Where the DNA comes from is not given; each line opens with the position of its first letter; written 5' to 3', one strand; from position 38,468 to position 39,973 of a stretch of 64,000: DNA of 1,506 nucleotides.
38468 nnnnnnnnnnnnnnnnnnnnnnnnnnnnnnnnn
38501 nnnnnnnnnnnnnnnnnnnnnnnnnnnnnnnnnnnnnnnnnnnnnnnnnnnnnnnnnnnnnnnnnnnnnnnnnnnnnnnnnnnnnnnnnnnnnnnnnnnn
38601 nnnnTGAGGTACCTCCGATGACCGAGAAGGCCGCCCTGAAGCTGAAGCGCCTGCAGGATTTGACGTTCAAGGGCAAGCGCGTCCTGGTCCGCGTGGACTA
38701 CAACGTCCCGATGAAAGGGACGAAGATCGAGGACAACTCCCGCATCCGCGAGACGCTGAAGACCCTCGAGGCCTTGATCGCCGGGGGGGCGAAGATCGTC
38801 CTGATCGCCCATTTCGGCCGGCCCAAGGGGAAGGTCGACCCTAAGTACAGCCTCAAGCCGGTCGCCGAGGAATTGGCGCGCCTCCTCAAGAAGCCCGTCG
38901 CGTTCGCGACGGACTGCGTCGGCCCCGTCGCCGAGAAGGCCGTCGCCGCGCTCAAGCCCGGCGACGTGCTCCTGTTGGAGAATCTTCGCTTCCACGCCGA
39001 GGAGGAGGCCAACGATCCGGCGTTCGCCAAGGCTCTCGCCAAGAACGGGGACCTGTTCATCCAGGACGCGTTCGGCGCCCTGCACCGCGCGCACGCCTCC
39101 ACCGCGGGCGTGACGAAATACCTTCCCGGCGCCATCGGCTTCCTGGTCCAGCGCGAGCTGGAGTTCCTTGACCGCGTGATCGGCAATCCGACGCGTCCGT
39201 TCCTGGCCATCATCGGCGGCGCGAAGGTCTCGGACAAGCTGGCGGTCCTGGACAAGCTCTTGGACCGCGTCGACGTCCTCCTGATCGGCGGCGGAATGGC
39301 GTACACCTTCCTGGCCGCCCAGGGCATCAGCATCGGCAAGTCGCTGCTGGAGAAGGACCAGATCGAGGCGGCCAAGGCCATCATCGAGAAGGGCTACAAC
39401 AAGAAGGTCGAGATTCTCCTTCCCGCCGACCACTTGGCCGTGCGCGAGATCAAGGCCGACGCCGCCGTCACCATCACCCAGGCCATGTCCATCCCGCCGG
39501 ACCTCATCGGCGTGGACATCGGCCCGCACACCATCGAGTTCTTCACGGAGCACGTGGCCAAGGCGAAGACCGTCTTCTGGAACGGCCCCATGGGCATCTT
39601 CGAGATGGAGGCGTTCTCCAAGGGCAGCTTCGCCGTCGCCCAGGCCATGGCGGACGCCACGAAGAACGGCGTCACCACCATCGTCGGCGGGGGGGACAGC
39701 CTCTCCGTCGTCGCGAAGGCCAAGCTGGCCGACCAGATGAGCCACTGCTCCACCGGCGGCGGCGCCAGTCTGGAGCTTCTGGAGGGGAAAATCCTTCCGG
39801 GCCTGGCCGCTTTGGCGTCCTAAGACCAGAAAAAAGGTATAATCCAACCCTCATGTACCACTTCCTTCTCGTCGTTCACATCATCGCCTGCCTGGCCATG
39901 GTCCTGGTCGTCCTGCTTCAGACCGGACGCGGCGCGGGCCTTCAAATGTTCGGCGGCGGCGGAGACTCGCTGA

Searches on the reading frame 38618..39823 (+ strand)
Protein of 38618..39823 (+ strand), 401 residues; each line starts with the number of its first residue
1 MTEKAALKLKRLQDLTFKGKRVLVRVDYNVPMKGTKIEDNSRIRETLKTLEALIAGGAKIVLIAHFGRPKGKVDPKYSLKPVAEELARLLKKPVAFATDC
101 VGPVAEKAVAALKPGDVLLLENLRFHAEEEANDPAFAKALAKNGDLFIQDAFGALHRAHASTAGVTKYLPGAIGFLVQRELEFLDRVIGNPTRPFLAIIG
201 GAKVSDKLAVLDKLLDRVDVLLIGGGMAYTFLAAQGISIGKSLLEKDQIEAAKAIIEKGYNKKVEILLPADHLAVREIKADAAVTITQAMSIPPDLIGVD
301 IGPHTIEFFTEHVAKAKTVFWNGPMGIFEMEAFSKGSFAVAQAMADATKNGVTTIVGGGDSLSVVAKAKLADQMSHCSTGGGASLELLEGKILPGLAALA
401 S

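Call 53: search_protein_families(library=pfam, proteins=[window:38618-39823:+], max_evalue=0.0001)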
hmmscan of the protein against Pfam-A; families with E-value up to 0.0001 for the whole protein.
window:38618-39823:+ (401 aa): 1 family
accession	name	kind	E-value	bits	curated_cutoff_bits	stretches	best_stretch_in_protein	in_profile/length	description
PF00162.24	PGK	-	3.3e-157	523.8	27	1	12-391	1-379/379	Phosphoglycerate kinase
